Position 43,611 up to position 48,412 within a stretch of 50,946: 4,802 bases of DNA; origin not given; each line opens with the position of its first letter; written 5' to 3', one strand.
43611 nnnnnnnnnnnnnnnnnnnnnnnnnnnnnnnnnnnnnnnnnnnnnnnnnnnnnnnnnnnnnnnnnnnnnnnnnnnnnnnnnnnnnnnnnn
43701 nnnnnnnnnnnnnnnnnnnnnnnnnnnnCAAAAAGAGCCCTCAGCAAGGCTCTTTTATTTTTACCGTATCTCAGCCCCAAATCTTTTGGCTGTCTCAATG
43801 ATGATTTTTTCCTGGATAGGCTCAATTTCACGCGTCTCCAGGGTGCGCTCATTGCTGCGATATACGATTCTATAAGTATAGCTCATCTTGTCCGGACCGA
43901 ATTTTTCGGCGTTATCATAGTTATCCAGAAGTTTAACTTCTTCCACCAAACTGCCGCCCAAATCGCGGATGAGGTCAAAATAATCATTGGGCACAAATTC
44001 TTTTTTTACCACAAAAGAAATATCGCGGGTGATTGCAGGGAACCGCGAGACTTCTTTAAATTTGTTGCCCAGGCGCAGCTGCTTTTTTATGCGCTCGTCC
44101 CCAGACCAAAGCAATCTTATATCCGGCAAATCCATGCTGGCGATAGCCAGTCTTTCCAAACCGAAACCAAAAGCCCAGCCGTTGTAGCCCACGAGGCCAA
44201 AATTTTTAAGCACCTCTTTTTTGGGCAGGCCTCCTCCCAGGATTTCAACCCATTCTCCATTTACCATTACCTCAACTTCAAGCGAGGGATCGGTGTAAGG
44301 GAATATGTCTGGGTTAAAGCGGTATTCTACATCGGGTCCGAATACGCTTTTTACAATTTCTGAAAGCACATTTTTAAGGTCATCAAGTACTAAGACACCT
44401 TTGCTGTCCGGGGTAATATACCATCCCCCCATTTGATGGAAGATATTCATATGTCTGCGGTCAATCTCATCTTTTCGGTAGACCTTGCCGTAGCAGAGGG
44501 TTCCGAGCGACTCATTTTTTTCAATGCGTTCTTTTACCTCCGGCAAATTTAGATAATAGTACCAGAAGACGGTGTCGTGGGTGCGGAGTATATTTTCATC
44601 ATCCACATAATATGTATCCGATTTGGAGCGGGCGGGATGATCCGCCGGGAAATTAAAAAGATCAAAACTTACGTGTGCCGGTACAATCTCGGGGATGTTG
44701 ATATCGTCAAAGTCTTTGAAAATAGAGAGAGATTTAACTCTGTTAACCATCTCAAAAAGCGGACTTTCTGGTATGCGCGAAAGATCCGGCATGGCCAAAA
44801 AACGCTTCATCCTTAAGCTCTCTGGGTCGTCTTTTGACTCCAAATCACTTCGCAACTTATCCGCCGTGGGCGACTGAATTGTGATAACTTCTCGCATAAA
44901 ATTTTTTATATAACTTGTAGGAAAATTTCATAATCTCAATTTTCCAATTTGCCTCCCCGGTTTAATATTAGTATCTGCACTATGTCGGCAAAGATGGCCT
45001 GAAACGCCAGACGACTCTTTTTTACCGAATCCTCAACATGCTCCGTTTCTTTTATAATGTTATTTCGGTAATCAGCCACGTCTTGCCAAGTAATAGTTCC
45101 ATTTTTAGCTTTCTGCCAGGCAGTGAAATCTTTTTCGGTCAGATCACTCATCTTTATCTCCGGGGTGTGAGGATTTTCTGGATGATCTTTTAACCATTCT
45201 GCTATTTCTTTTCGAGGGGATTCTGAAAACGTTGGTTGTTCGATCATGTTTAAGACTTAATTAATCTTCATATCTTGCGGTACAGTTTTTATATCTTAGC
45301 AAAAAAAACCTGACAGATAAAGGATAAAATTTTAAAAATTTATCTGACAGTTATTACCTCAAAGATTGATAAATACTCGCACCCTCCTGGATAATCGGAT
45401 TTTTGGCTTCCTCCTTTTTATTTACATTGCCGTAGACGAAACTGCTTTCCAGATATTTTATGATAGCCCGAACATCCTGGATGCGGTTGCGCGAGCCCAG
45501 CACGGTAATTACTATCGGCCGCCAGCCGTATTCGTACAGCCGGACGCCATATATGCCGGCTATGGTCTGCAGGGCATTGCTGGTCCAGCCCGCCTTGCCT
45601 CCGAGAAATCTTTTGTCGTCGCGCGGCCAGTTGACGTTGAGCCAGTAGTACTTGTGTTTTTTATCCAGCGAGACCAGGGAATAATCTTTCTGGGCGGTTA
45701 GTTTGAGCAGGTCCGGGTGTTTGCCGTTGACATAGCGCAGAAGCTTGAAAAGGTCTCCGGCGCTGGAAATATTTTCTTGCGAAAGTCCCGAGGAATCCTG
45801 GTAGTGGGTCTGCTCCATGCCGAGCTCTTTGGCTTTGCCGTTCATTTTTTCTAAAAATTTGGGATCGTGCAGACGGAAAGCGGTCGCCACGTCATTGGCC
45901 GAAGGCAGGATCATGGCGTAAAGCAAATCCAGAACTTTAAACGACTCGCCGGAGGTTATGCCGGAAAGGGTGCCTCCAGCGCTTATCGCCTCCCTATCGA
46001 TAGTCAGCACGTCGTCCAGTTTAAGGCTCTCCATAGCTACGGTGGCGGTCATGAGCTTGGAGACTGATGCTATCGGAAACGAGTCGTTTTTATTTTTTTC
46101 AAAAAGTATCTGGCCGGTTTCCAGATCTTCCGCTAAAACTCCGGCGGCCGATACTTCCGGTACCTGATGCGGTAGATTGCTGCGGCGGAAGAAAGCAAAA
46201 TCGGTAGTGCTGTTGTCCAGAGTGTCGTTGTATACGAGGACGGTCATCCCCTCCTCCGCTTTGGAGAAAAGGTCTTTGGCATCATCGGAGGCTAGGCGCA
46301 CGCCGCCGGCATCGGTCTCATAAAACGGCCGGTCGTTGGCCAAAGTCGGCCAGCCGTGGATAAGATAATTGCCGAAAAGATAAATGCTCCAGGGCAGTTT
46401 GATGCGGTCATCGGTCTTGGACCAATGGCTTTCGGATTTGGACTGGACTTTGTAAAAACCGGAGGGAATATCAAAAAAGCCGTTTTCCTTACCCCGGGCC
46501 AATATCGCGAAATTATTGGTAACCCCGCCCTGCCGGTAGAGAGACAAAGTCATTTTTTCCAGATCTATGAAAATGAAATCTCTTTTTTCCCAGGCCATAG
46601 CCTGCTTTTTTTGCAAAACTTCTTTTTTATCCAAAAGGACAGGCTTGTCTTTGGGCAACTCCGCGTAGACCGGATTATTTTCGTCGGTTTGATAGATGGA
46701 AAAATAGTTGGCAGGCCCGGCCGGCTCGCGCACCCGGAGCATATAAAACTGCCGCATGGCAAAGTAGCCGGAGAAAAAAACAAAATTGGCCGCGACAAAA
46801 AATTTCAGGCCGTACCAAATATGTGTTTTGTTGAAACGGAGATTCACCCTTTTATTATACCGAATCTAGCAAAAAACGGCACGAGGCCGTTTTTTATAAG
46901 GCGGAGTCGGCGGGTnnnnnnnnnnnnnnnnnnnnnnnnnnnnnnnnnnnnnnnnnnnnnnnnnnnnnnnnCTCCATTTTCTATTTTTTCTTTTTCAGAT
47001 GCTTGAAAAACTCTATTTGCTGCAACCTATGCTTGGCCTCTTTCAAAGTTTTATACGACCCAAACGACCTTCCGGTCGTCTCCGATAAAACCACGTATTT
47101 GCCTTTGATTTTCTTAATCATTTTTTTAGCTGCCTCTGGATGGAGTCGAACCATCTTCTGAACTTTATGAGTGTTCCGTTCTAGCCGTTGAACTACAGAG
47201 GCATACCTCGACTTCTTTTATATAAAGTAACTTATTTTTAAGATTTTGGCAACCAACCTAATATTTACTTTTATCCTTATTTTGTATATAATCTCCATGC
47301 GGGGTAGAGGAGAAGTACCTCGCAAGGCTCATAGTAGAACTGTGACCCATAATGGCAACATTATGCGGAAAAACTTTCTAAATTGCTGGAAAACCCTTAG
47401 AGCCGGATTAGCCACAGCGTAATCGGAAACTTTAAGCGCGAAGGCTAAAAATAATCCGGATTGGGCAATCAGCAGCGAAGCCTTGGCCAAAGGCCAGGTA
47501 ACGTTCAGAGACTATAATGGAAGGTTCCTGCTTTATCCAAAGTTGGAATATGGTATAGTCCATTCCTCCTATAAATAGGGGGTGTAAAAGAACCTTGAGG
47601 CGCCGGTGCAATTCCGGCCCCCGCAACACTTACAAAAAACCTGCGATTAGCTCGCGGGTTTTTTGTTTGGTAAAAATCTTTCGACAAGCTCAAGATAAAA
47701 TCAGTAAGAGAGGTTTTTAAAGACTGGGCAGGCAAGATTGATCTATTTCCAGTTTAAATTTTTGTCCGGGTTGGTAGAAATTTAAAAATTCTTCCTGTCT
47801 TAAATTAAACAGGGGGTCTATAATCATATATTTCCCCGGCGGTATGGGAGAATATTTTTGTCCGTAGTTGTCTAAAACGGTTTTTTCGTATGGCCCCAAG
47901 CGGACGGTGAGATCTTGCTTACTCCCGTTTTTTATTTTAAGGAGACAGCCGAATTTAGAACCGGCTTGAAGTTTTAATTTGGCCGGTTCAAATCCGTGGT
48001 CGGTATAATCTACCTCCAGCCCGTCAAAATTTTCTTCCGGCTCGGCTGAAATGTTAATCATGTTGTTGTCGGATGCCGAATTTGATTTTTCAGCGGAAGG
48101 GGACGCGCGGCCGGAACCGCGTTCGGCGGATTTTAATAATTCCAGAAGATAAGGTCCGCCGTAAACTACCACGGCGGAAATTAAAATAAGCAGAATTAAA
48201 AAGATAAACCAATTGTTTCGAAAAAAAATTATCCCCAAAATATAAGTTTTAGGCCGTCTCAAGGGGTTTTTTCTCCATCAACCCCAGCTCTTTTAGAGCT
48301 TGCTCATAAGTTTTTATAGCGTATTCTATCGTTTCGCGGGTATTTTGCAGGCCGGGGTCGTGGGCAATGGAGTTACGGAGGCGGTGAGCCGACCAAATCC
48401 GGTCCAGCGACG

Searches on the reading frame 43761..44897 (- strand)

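Call 13: search_protein_families(library=pfam, proteins=[window:43761-44897:-])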
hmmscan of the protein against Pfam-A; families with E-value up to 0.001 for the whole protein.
window:43761-44897:- (378 aa): 2 families
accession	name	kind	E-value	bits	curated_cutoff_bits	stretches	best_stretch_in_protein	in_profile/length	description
PF01409.25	tRNA-synt_2d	-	3e-52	178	19.8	1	44-273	16-245/246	tRNA synthetases class II core domain (F)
PF03147.19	FDX-ACB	-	5.4e-23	81.7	31.1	1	284-378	1-94/94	Ferredoxin-fold anticodon binding domain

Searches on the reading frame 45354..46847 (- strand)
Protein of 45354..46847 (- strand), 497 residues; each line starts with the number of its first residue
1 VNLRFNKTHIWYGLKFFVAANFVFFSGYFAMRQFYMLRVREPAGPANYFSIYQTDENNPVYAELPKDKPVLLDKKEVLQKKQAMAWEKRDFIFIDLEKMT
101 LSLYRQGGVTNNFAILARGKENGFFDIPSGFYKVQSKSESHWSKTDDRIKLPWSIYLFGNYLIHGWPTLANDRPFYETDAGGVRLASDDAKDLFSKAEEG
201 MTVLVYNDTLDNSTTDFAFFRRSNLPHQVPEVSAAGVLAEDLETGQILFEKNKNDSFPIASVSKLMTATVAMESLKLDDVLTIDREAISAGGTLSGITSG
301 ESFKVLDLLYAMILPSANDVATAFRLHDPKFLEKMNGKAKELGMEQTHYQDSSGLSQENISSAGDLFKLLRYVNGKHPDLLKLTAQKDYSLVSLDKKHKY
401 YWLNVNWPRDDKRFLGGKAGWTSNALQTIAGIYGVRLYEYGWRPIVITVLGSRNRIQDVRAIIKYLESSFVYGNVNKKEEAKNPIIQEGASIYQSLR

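Call 13: search_protein_families(library=pfam, proteins=[window:45354-46847:-])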
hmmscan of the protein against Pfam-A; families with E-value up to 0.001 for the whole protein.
window:45354-46847:- (497 aa): 4 families
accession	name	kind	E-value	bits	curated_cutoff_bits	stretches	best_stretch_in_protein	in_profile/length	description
PF00768.25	Peptidase_S11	-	4.2e-33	115.2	27.6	1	228-428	6-218/239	D-alanyl-D-alanine carboxypeptidase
PF13354.11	Beta-lactamase2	-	5.4e-14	52.5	22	1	236-374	1-147/214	Beta-lactamase enzyme family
PF03734.19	YkuD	-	4.6e-09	37.4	23.4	1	90-205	2-146/146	L,D-transpeptidase catalytic domain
PF02113.21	Peptidase_S13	-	1.3e-06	27.9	22.8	1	230-276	12-60/444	D-Ala-D-Ala carboxypeptidase 3 (S13) family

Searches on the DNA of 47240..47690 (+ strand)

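Call 15: search_dna_similar(query=window:47298-47626:+, collection=phages, mode=distant, max_evalue=0.001)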
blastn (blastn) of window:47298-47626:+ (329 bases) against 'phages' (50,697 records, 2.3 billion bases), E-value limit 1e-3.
Records with a match: 167; places in all: 181; records where one place covers at least 80% of the query: 0.
Best place of each record, by identity: 60-80% 167.
By first word of the organism name: Vibrio 84; Pseudomonas 19; Staphylococcus 15; Bacillus 13; Lactococcus 10; Aeromonas 5; Escherichia 5; Serratia 3; Salmonella 3; uncultured 2; and 7 more.
By host as written in the record: - 65; Vibrio cholerae 19; Lactococcus lactis 10; Pseudomonas syringae pv. porri LMG 28495 8; Bacillus subtilis 7; Staphylococcus aureus 7; Pseudomonas aeruginosa 5; Vibrio cholerae O1 5; and 30 more.
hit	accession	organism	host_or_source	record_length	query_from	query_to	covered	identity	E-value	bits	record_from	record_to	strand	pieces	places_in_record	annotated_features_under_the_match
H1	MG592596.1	Vibrio phage 1.232.O._10N.261.51.E11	Vibrio tasmaniensis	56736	71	222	46%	73.5%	1e-13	82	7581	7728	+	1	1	none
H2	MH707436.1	Bacillus phage BSP36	Bacillus subtilis KCCM 11780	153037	74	221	45%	75.2%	6e-17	94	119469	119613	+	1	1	none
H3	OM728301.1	Bacillus phage vB_BsuM-Goe20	Bacillus subtilis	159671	74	221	45%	74.5%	7e-16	90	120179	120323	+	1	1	none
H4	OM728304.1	Bacillus phage vB_BsuM-Goe27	Bacillus subtilis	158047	74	221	45%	74.5%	7e-16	90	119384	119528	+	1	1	none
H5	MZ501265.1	Bacillus phage 278BB001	Bacillus subtilis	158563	74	221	45%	73.8%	7e-16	90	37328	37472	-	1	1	none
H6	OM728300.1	Bacillus phage vB_BsuM-Goe17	Bacillus subtilis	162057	74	221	45%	73.2%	3e-14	85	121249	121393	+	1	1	none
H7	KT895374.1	Bacillus phage vB_BpuM-BpSp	Bacillus pumilus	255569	72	218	45%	70.5%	3e-8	64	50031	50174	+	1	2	none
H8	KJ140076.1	Staphylococcus phage DW2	Staphylococcus aureus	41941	84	217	41%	76.1%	2e-16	92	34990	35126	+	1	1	similar to tail tip hydrolase; coding region may be disrupted by ...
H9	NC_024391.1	Staphylococcus phage DW2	Staphylococcus aureus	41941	84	217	41%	76.1%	2e-16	92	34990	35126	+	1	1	similar to tail tip hydrolase; coding region may be disrupted by ...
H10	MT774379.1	uncultured phage cr118_1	human feces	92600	48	184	42%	72.6%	2e-11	75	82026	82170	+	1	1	none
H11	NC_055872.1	uncultured phage cr118_1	human feces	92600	48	184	42%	72.6%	2e-11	75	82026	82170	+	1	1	none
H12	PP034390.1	Staphylococcus phage CF5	Staphylococcus warneri PJI isolate 5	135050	71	184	35%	76.7%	4e-13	82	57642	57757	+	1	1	none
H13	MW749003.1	Bacillus phage vB_BspM_Internexus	Bacillus sp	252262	71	182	34%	77.4%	5e-11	74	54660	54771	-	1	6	none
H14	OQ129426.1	Staphylococcus phage vB_SauM_JDF86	Staphylococcus aureus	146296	73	184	34%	77.0%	3e-14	84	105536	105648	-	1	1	none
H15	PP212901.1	Staphylococcus phage PT1-4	Staphylococcus gallinarum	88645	73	184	34%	76.1%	1e-12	80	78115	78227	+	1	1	none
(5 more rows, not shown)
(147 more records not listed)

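Call 62: search_rna_families(source=window, start=47240, end=47690, threshold=evalue, max_evalue=10)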
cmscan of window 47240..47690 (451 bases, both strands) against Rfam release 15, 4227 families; matches with E-value up to 10: 10.
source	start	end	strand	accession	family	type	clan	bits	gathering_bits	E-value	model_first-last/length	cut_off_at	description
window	47323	47582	+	RF00028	Intron_gpI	Intron;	-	83.3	50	7.5e-22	1-253/253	no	Group I catalytic intron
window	47543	47669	+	RF02449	ncr1015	Gene; sRNA;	-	26.3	60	0.12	1-121/121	no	Bacillus sRNA ncr1015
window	47573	47665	+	RF00512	Leu_leader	Cis-reg; leader;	-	21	50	0.054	1-148/148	no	Leucine operon leader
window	47593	47668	+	RF00506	Thr_leader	Cis-reg; leader;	-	20.1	55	0.2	1-118/118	no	Threonine operon leader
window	47598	47670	+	RF02074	STnc240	Gene; sRNA;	-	18.9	55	3.3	1-77/77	no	Enterobacterial sRNA STnc240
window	47633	47664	-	RF03535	TEG147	Cis-reg;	-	18.4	56.1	0.67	1-60/60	no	Staphylococcus aureus small RNA TEG147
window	47630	47690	-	RF00506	Thr_leader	Cis-reg; leader;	-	15.8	55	2.1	56-118/118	5'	Threonine operon leader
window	47605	47684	+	RF02620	BSnc119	Gene; sRNA;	-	14.5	115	7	1-90/90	no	Brucella sRNA 119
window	47600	47664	+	RF01394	isrK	Gene; sRNA;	-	12.1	50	4.2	1-77/77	no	isrK Hfq binding RNA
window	47632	47666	+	RF04120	MIR5998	Gene; miRNA;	-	11.7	180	7.9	1-173/173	no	MIR5998 microRNA precursor family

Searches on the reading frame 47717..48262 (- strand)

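Call 13: search_protein_families(library=pfam, proteins=[window:47717-48262:-])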
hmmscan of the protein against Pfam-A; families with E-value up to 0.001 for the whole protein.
window:47717-48262:- (181 aa): 1 family
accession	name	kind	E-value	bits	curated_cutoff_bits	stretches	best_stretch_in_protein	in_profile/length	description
PF13473.12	Cupredoxin_1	-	0.00062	20.2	27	0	77-149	18-92/104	Cupredoxin-like domain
